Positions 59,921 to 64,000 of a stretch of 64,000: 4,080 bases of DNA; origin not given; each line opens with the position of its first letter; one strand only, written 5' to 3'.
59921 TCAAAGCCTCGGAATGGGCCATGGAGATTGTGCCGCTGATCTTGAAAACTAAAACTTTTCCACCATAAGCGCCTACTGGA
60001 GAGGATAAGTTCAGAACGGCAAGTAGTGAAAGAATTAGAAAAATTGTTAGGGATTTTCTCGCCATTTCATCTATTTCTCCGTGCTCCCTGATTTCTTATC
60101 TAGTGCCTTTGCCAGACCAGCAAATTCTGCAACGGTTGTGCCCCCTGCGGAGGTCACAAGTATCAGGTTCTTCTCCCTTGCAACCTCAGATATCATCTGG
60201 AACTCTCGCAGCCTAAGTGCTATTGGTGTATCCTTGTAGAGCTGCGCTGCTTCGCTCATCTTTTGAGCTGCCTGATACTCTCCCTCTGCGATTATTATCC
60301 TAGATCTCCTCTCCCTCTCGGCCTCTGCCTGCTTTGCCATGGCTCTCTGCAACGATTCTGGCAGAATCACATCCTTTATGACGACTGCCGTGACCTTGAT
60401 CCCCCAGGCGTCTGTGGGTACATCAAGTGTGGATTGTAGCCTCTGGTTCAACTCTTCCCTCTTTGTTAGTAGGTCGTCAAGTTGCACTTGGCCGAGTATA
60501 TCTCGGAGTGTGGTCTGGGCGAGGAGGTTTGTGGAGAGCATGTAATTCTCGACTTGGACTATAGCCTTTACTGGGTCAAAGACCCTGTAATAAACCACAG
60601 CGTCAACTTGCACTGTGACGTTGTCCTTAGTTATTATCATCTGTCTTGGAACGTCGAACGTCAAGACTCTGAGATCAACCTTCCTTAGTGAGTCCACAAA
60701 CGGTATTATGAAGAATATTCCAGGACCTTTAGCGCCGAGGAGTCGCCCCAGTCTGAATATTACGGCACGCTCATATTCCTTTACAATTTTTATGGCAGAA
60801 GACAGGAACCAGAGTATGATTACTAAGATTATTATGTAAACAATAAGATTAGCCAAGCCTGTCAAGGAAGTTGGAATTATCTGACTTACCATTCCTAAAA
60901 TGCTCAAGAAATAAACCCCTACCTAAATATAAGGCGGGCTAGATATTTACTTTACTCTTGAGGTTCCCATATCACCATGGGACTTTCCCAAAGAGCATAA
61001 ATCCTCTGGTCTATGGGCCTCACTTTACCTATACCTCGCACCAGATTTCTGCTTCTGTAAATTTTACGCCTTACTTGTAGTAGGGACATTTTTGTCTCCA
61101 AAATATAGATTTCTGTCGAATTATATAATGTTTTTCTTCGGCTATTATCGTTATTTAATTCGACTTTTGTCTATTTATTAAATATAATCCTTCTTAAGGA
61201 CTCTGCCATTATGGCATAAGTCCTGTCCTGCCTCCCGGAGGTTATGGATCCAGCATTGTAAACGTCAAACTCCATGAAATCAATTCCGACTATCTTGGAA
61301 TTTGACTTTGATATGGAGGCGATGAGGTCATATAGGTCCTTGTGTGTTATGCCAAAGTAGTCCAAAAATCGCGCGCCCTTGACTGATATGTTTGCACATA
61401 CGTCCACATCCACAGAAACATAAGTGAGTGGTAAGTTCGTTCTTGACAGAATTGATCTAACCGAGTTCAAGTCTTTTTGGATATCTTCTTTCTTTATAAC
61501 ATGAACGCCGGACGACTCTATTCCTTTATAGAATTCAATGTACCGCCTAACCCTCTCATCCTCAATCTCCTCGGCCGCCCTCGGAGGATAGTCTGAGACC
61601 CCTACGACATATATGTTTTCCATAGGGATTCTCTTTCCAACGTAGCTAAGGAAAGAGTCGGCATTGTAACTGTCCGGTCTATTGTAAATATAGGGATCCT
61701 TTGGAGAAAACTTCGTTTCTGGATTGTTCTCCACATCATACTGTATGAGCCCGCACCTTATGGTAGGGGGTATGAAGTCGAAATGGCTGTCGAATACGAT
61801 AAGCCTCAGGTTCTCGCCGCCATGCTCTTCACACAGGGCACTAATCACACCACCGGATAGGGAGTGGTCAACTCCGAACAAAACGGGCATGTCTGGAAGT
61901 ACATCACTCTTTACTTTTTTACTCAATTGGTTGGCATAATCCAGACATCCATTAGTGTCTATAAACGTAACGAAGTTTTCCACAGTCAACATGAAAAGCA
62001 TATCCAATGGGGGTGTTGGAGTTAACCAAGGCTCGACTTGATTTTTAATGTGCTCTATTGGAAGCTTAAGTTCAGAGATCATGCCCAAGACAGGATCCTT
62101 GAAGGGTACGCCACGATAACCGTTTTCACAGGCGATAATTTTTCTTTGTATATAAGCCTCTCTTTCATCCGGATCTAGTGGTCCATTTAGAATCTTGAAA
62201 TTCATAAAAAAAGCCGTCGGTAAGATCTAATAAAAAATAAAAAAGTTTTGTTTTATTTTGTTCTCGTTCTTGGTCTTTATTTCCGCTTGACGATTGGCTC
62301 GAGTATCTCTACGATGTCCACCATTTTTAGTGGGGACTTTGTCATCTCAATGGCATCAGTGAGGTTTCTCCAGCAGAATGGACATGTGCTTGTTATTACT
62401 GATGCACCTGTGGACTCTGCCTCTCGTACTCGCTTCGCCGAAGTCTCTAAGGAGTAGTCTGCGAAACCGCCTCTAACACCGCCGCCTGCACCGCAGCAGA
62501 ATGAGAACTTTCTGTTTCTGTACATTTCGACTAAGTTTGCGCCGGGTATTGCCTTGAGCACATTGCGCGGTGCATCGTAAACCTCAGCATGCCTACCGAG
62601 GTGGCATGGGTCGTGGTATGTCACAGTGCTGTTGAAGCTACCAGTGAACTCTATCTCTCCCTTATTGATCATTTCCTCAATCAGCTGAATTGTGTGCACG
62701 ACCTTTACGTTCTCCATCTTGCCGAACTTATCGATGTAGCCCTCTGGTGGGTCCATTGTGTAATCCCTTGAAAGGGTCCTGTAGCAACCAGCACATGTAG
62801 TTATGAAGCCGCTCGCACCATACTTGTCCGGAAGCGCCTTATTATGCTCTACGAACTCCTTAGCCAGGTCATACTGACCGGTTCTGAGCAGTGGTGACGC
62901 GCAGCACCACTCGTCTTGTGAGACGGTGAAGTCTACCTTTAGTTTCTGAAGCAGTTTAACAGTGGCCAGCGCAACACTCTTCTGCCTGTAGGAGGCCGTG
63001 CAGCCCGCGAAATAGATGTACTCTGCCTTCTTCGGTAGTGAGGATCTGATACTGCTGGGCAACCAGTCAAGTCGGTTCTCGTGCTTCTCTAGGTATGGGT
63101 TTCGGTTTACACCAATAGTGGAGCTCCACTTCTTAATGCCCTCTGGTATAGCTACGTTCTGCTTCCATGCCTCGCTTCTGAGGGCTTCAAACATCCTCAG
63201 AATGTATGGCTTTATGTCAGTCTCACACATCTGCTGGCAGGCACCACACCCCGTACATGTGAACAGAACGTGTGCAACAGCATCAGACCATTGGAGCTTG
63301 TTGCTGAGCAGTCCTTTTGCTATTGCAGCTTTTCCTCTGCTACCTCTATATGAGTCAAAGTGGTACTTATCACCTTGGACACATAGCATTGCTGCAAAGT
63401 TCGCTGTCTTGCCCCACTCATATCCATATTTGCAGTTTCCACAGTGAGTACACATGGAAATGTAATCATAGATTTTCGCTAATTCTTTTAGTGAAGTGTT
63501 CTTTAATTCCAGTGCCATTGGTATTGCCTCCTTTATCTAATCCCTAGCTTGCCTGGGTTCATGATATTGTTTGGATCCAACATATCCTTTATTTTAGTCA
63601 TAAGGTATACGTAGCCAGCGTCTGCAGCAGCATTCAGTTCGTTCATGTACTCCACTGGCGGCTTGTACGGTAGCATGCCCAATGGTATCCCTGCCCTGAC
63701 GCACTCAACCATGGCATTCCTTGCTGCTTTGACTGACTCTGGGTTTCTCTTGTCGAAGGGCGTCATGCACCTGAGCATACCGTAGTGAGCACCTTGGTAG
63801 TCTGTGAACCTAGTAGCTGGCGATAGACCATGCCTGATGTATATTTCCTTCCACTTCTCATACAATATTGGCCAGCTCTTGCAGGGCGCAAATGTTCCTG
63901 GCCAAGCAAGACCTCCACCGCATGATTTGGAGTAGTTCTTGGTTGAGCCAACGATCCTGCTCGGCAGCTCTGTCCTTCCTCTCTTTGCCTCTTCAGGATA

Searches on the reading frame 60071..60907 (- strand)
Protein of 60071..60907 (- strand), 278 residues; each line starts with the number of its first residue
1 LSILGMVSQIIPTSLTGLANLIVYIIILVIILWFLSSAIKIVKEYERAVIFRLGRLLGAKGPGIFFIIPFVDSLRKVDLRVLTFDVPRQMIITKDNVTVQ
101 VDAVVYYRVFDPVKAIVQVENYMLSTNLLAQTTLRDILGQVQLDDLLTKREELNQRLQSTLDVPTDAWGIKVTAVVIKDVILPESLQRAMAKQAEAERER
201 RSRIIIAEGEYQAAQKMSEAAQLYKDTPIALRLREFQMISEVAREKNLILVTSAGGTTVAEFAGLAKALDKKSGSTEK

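Call 31: search_protein_families(library=pfam, proteins=[window:60071-60907:-], max_evalue=0.00001)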
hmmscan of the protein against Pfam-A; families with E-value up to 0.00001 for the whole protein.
window:60071-60907:- (278 aa): 1 family
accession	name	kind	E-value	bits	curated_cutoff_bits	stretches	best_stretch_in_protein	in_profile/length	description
PF01145.31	Band_7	-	7.1e-41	140.6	23.6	1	40-210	1-175/176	SPFH domain / Band 7 family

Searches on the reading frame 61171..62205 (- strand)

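Call 31: search_protein_families(library=pfam, proteins=[window:61171-62205:-], max_evalue=0.00001)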
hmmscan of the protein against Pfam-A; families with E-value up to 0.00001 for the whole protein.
window:61171-62205:- (344 aa): 1 family
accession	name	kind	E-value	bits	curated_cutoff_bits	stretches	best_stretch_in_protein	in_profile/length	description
PF00491.26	Arginase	-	1.4e-15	57.9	22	1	93-314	75-256/280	Arginase family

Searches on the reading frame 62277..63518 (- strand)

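Call 31: search_protein_families(library=pfam, proteins=[window:62277-63518:-], max_evalue=0.00001)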
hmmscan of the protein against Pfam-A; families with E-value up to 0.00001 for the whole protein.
window:62277-63518:- (413 aa): 2 families
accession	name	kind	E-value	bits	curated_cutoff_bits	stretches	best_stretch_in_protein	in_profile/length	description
PF02754.22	CCG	-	1.7e-35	121.4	20.6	2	299-386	1-84/85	Cysteine-rich domain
PF13183.11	Fer4_8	-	1.9e-07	32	27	0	60-102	31-68/68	4Fe-4S dicluster domain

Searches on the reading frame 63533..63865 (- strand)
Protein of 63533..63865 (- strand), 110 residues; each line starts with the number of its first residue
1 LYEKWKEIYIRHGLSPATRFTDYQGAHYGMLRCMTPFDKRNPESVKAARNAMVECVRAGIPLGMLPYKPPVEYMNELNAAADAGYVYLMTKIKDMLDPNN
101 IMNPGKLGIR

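Call 31: search_protein_families(library=pfam, proteins=[window:63533-63865:-], max_evalue=0.00001)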
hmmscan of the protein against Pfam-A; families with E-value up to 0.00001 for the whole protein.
window:63533-63865:- (110 aa): 1 family
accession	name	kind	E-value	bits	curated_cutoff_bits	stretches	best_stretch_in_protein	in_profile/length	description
PF02913.24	FAD-oxidase_C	-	1.1e-06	29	21.2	1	76-107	217-248/248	FAD linked oxidases, C-terminal domain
